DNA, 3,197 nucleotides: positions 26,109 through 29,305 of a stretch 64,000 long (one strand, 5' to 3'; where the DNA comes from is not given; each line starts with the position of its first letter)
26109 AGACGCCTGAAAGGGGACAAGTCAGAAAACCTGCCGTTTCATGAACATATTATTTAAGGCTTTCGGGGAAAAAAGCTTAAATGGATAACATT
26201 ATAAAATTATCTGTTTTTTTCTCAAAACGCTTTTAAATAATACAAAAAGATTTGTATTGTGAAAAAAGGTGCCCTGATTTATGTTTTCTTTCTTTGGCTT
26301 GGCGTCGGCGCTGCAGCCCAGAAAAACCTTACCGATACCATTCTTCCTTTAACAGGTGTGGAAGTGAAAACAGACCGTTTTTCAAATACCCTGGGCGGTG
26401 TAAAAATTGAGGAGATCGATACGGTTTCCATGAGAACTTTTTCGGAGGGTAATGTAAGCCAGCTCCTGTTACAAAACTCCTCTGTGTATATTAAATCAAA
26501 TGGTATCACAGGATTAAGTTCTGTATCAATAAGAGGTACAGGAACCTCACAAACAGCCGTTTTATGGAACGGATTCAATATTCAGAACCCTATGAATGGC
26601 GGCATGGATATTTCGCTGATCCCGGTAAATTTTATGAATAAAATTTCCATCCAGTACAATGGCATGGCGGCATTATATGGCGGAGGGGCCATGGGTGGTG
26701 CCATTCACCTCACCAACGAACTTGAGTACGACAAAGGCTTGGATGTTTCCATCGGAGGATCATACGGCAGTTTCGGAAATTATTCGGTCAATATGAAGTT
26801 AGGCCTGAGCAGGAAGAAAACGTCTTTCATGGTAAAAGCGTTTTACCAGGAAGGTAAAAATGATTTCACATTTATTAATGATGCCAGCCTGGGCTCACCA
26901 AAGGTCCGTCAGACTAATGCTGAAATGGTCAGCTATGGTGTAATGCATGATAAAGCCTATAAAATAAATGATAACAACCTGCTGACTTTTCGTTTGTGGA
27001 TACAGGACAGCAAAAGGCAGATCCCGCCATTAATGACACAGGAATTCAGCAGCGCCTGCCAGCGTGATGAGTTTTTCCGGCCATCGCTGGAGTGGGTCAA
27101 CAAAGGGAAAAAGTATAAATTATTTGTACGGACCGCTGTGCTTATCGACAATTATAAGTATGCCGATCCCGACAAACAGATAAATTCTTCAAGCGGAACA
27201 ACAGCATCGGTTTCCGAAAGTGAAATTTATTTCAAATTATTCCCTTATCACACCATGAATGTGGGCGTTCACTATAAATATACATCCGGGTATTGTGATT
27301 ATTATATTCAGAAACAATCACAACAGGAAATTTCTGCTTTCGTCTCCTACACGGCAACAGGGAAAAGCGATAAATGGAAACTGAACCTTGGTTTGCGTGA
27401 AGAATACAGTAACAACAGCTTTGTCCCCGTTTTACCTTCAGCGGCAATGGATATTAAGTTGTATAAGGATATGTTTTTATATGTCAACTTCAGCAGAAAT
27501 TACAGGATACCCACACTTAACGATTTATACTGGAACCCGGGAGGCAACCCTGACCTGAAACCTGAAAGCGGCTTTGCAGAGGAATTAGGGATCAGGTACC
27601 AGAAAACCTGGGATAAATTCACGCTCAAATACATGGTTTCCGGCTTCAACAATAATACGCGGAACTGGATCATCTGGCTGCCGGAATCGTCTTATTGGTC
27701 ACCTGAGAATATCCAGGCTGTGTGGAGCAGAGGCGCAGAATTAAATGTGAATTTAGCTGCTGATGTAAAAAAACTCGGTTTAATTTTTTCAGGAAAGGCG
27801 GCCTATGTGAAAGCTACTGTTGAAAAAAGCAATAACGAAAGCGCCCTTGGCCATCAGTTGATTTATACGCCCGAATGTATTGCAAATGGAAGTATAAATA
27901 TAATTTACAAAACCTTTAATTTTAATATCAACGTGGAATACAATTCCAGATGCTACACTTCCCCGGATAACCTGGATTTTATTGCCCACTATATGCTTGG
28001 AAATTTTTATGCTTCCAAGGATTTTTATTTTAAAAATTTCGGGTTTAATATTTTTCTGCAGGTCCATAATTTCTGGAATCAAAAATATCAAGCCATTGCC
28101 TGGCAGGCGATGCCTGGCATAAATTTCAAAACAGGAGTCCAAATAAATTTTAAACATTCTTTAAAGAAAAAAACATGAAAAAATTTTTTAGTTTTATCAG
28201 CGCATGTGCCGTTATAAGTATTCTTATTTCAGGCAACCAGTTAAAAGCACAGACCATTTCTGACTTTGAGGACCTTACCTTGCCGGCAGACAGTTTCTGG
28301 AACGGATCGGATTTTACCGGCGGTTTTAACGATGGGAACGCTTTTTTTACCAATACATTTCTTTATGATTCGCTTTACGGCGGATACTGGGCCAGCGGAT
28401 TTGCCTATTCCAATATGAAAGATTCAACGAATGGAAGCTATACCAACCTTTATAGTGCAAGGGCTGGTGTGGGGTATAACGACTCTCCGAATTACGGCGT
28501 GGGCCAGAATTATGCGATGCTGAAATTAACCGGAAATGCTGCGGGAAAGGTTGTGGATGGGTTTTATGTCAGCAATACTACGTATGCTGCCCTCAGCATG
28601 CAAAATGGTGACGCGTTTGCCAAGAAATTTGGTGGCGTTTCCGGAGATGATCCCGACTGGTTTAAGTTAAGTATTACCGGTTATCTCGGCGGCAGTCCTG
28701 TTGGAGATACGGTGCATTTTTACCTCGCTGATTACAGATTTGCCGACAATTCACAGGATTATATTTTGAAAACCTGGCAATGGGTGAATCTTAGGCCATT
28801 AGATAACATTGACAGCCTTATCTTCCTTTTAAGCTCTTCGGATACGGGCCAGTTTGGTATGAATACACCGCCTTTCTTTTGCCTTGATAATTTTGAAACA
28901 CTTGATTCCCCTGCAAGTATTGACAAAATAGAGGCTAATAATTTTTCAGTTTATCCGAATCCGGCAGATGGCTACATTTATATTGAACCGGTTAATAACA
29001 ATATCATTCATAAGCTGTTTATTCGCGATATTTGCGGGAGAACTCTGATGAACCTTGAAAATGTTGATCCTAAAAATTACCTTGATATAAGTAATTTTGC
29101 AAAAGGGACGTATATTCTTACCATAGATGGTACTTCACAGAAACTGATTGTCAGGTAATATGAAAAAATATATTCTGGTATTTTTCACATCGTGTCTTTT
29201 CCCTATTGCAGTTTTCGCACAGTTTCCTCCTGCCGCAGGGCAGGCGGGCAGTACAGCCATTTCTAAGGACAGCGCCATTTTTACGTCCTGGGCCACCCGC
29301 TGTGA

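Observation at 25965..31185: Cobalamin-riboswitch-controlled four-gene operon with near-zero intergenic spacing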

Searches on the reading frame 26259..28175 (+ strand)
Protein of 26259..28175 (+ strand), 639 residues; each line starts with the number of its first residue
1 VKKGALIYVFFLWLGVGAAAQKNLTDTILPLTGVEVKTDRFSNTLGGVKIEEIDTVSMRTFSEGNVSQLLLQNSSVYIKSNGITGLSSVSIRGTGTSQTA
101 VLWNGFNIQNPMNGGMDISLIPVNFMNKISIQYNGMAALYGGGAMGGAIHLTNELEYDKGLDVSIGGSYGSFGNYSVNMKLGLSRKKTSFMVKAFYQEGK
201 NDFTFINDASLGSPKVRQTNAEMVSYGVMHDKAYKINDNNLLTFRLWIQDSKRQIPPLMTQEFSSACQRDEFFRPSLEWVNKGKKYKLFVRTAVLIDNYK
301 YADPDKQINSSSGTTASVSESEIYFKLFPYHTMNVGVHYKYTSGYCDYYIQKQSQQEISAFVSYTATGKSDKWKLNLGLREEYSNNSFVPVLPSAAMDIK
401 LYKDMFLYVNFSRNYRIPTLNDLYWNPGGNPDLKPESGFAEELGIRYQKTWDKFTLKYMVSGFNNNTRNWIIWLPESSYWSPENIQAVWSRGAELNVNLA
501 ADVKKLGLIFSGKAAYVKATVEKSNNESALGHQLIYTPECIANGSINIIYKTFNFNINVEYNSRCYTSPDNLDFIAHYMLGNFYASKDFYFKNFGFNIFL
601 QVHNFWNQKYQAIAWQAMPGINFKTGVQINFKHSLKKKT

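Call 5: search_protein_families(library=pfam, proteins=[window:26259-28175:+], max_evalue=0.1)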
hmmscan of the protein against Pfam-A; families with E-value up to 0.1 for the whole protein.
window:26259-28175:+ (639 aa): 3 families
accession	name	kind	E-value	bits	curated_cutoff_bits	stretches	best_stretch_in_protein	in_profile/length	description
PF00593.30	TonB_dep_Rec_b-barrel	-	4.5e-28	99.7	27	1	301-604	99-435/436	TonB dependent receptor-like, beta-barrel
PF07715.20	Plug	-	7.1e-14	52.7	23.9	1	53-148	12-107/107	TonB-dependent Receptor Plug Domain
PF20252.3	BIG2_C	-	0.096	13.2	27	0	229-267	36-74/177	BIG2 C-terminal domain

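Call 6: search_protein_families(library=ncbifam, proteins=[window:26259-28175:+], max_evalue=0.1)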
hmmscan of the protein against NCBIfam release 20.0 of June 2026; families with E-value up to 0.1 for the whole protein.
window:26259-28175:+ (639 aa): 13 families
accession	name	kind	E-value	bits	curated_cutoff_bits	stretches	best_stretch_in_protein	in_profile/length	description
TIGR01779.1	TonB-B12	equivalog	1.3e-22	80.1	599.7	1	43-624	44-607/614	TonB-dependent vitamin B12 receptor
NF007926.1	PRK10641.1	equivalog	4.4e-15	55.3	836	1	65-500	63-494/617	TonB-dependent vitamin B12 receptor BtuB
NF038079.1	TonB_sider_MxcH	equivalog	3.8e-14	51.7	925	2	40-205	128-291/792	TonB-dependent siderophore myxochelin receptor MxcH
TIGR01786.1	TonB-hemlactrns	subfamily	4.6e-14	51.7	323.75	2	355-527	400-595/719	TonB-dependent hemoglobin/transferrin/lactoferrin family receptor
NF049947.1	TonB_dep_PCPU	exception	6.4e-08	31.2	800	1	333-627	395-681/685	TonB-dependent receptor, PCPU motif-type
NF049945.1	TonB_dep_FCYXU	equivalog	1.2e-06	27.4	825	1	80-199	89-213/697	TonB-dependent receptor, FCYXU motif-type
NF041535.1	TonB_rec_PqqU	equivalog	3.9e-06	25.5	1200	1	382-611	413-644/676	TonB-dependent receptor PqqU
TIGR01782.1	TonB-Xanth-Caul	subfamily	1.1e-05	23.9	310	2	87-213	63-189/868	TonB-dependent receptor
NF007478.2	PRK10064.1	equivalog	4.2e-05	22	745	1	70-151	71-155/663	catecholate siderophore receptor CirA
NF010048.1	PRK13524.1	subfamily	0.00015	20.4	493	0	117-152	139-174/744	FepA family TonB-dependent siderophore receptor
NF010010.0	PRK13483.1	equivalog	0.00015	19.9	927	1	85-151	87-160/660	ligand-gated channel protein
NF010011.0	PRK13484.1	equivalog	0.00049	18.5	1197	1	83-154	82-159/682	IreA family TonB-dependent siderophore receptor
NF010038.0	PRK13513.1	equivalog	0.0044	15.6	942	1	85-151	89-162/659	ligand-gated channel protein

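Call 19: search_solved_structures(query=window:26259-28175:+, max_evalue=0.00001)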
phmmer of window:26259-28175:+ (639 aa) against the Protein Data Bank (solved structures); distinct sequences matched with E-value up to 0.00001: 4.
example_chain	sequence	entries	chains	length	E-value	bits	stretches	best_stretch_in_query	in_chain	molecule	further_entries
8p98_A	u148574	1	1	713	1.4e-54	188.8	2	372-638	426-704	Vitamin B12 transporter BtuB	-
8p97_A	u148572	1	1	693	1.7e-54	188.5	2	372-638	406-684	TonB-dependent receptor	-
8bmx_C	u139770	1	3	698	2.2e-53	184.8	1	18-633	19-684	Putative TonB-linked outer membrane receptor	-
8blw_A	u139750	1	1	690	1.8e-24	89.3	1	66-629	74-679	Vitamin B12 transporter BtuB1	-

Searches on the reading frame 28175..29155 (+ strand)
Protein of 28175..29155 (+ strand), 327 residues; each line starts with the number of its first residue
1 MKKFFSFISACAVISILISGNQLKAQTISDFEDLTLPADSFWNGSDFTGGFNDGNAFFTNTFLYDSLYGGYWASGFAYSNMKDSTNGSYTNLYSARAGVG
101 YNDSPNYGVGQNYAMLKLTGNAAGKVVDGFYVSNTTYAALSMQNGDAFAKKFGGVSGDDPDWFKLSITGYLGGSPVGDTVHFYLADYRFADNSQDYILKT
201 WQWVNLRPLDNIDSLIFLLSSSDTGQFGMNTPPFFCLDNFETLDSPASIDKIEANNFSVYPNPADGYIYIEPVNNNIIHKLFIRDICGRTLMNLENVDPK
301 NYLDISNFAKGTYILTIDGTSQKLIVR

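Call 5: search_protein_families(library=pfam, proteins=[window:28175-29155:+], max_evalue=0.1)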
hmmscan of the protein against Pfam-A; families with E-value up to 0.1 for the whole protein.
window:28175-29155:+ (327 aa): 2 families
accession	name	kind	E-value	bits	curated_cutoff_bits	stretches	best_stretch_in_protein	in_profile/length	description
PF14717.12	DUF4465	-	1.5e-48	165.9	25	1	69-240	4-176/176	Domain of unknown function (DUF4465)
PF18962.6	Por_Secre_tail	-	1e-09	39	27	1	259-325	1-74/75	Secretion system C-terminal sorting domain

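Call 6: search_protein_families(library=ncbifam, proteins=[window:28175-29155:+], max_evalue=0.1)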
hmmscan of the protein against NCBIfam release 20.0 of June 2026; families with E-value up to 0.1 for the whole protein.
window:28175-29155:+ (327 aa): 3 families
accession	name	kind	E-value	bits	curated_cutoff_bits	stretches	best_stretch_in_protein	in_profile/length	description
NF038113.1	T9SSA_dep_M36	equivalog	3.8e-09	35.3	885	1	247-323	783-861/869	T9SS-dependent M36 family metallopeptidase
TIGR04183.1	Por_Secre_tail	domain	1.6e-08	34.4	23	1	259-326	1-71/72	T9SS type A sorting domain-containing protein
NF050177.1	TapA_OM_Porphy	equivalog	0.00034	19.5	500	1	254-319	468-532/544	TapA/TapC family T9SS-dependent outer membrane protein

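Call 17: search_solved_structures(query=window:28175-29155:+, max_evalue=0.01, show_alignments=1)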
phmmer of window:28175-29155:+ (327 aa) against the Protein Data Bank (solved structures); distinct sequences matched with E-value up to 0.01: 6.
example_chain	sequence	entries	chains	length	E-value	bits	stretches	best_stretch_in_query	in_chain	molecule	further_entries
9qpm_A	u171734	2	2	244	3.4e-21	79.3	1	67-243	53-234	DUF4465 domain-containing protein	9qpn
9fct_B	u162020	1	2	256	4.2e-21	79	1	66-242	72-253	DUF4465 domain-containing protein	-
4jqr_A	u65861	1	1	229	1.1e-17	67.8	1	41-242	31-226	hypothetical protein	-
9hmu_A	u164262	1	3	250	1.5e-17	67.3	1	49-226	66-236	DUF4465 domain containing protein D5EK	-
4e9k_A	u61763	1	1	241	2.6e-06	30.4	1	120-240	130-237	hypothetical protein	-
9i2l_B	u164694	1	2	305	1.4e-05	28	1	120-240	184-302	DUF4465 domain-containing protein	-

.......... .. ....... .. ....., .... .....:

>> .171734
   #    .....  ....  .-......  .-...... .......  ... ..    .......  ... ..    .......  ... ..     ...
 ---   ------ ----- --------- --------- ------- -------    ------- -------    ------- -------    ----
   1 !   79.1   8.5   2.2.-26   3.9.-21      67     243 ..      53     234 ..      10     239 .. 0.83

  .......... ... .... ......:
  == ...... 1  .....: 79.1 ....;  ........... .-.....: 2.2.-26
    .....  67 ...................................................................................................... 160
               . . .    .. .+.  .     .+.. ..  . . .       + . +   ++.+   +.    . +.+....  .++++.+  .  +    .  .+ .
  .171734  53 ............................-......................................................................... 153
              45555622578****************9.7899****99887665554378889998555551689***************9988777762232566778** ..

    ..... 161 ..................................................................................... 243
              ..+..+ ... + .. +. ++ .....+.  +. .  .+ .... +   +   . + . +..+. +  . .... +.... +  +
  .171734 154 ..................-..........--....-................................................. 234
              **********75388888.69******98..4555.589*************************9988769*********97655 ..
